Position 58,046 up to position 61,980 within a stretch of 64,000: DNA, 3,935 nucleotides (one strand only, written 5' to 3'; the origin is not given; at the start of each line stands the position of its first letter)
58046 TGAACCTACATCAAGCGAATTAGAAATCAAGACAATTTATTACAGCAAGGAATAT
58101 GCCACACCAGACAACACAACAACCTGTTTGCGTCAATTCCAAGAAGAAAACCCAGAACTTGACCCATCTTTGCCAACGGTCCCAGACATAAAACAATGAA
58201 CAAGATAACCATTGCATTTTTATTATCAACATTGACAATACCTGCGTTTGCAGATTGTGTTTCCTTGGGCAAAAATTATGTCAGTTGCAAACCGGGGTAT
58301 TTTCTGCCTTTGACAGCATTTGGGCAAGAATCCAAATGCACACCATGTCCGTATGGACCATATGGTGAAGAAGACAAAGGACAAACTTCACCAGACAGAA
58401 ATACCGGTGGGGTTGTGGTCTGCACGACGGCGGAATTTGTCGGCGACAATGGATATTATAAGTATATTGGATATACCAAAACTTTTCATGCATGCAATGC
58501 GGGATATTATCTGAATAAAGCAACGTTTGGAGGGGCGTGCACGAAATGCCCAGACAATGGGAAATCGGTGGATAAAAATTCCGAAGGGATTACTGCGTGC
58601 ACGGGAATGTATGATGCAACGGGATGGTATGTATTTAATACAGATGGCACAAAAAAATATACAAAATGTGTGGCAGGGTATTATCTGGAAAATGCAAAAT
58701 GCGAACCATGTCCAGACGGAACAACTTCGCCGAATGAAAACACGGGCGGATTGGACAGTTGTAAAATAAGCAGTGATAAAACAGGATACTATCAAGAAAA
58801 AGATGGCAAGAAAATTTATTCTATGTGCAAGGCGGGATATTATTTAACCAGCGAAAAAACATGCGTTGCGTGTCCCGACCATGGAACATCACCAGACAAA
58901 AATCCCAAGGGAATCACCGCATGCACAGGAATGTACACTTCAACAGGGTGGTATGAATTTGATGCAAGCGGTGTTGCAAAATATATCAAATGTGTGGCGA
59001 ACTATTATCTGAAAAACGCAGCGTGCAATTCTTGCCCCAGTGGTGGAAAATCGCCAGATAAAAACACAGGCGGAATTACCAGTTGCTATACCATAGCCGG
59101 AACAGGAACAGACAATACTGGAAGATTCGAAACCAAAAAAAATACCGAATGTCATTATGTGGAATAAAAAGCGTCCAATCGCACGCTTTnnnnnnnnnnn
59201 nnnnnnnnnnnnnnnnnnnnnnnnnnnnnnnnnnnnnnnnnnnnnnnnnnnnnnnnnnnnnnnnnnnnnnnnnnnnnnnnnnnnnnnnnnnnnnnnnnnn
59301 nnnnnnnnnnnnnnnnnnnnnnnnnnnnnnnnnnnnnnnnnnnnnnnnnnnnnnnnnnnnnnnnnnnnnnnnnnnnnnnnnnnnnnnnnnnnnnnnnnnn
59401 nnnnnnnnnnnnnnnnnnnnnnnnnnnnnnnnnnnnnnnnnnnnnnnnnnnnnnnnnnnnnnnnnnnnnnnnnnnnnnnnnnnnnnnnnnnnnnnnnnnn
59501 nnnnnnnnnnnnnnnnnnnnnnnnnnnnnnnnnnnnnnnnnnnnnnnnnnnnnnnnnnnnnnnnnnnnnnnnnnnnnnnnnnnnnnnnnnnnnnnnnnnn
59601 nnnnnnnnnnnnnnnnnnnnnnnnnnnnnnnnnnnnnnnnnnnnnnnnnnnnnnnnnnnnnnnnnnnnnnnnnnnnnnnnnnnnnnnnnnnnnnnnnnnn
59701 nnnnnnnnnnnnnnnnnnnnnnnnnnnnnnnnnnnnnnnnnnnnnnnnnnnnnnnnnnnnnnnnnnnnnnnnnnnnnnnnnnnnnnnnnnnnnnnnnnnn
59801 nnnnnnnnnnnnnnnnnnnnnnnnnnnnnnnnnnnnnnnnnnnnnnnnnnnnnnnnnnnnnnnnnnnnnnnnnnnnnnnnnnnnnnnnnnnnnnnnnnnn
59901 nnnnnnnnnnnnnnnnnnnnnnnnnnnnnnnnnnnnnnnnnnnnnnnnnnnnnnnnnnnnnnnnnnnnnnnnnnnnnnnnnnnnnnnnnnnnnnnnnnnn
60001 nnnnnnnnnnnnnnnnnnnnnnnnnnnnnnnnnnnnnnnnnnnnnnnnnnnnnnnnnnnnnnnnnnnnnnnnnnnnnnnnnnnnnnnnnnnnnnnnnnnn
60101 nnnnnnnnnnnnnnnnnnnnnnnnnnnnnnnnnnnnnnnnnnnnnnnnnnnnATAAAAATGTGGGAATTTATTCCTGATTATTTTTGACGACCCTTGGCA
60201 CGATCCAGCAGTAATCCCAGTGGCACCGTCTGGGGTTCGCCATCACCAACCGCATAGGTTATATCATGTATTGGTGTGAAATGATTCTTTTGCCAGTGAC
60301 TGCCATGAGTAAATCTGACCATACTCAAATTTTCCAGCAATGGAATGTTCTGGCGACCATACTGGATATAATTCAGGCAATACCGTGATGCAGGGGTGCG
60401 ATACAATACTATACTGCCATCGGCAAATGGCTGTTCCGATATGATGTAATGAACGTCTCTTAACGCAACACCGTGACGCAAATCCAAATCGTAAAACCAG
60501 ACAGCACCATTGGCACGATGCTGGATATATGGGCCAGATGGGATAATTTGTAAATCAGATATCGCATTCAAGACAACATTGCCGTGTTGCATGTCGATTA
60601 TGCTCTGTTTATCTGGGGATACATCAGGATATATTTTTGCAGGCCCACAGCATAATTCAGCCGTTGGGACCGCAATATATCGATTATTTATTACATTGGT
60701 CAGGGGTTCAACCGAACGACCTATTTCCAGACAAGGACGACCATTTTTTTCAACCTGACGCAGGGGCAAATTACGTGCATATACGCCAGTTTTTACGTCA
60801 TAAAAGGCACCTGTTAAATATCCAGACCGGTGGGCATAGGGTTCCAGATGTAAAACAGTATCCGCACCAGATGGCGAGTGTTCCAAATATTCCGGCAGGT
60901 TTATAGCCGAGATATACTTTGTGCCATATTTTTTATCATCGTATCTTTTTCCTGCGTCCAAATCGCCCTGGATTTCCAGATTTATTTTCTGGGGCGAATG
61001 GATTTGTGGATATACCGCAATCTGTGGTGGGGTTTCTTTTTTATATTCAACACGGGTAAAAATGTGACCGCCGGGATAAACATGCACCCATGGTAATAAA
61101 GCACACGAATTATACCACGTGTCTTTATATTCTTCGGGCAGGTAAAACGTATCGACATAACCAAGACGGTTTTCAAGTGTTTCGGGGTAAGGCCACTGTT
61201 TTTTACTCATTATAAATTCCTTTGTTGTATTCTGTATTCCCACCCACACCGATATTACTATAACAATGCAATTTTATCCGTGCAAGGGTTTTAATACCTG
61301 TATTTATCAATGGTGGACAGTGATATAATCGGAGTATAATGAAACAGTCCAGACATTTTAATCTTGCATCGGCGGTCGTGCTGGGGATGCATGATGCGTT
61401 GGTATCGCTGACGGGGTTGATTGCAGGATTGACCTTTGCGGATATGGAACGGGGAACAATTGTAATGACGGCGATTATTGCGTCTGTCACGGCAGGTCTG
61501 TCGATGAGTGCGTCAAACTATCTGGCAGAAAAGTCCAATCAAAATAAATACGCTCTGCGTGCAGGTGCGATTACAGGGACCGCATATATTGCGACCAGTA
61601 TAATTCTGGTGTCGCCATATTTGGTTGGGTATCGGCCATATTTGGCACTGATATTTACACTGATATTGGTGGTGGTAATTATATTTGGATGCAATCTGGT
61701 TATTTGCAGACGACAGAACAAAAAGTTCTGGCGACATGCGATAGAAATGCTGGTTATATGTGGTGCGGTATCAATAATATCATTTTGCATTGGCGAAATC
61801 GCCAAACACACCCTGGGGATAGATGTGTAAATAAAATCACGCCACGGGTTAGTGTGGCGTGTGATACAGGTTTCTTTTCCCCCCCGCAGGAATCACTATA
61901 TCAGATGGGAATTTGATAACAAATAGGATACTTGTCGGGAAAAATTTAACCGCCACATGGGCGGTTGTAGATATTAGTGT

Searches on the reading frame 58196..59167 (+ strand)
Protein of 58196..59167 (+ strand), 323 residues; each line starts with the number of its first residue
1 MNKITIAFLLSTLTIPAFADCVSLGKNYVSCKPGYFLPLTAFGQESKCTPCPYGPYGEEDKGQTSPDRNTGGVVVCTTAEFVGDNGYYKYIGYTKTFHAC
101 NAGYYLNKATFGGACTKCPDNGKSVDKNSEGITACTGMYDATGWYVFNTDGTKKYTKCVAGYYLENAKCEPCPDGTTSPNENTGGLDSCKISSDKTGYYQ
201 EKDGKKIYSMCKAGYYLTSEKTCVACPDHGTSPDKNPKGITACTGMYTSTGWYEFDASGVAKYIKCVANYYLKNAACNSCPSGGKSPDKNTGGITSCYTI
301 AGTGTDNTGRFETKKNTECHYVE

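Call 3: search_protein_families(library=pfam, proteins=[window:58196-59167:+], max_evalue=1)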
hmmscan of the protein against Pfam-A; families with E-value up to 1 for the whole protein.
window:58196-59167:+ (323 aa): 4 families
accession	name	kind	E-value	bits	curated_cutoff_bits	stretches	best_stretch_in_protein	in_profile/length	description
PF07699.19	Ephrin_rec_like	-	8.8e-05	22.6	23.1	2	98-135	12-48/48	Tyrosine-protein kinase ephrin type A/B receptor-like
PF23091.2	TNFR_ELAPOR1_6th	-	0.0018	18.6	33.2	2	157-178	1-23/41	ELAPOR1-like, TNF receptor-like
PF07562.20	NCD3G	-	0.057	13.7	38.9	0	168-189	28-48/54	Nine Cysteines Domain of family 3 GPCR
PF18838.6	LPD23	-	0.33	11.2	27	0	194-205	34-45/58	Large polyvalent protein associated domain 23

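Call 4: search_protein_families(library=ncbifam, proteins=[window:58196-59167:+], max_evalue=1)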
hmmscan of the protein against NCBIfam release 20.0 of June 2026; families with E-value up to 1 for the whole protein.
window:58196-59167:+ (323 aa): 0 families

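Call 76: search_protein_families(library=phrogs, proteins=[window:58196-59167:+], max_evalue=0.01)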
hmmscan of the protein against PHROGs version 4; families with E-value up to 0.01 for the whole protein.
window:58196-59167:+ (323 aa): 0 families

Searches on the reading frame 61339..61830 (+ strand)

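Call 60: search_protein_families(library=pfam, proteins=[window:61339-61830:+], max_evalue=1)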
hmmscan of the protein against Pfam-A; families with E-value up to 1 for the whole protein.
window:61339-61830:+ (163 aa): 9 families
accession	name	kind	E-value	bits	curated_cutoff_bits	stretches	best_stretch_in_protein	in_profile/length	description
PF01988.24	VIT1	-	9.9e-14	52.1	28.1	2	11-71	2-63/214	VIT family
PF25592.1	DUF7937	-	0.0085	15.4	31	1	10-116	283-390/402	Domain of unknown function (DUF7937)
PF19053.6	EccD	-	0.022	14.1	30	1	72-151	251-327/339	EccD-like transmembrane domain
PF09639.16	YjcQ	-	0.084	13.5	23.3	1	25-72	43-86/95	YjcQ protein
PF13346.12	ABC2_membrane_5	-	0.22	11.5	25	1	42-143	86-185/205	ABC-2 family transporter protein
PF07204.16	Orthoreo_P10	-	0.28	11.6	21.4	1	94-128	37-69/98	Orthoreovirus membrane fusion protein p10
PF19942.4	DUF6404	-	0.35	11.7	27.6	0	25-67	62-107/115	Family of unknown function (DUF6404)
PF09843.14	DUF2070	-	0.7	8.6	30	1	24-147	23-147/561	Predicted membrane protein (DUF2070)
PF20479.3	TMEM128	-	0.82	10.6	23.9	0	99-152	37-97/124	TMEM128 protein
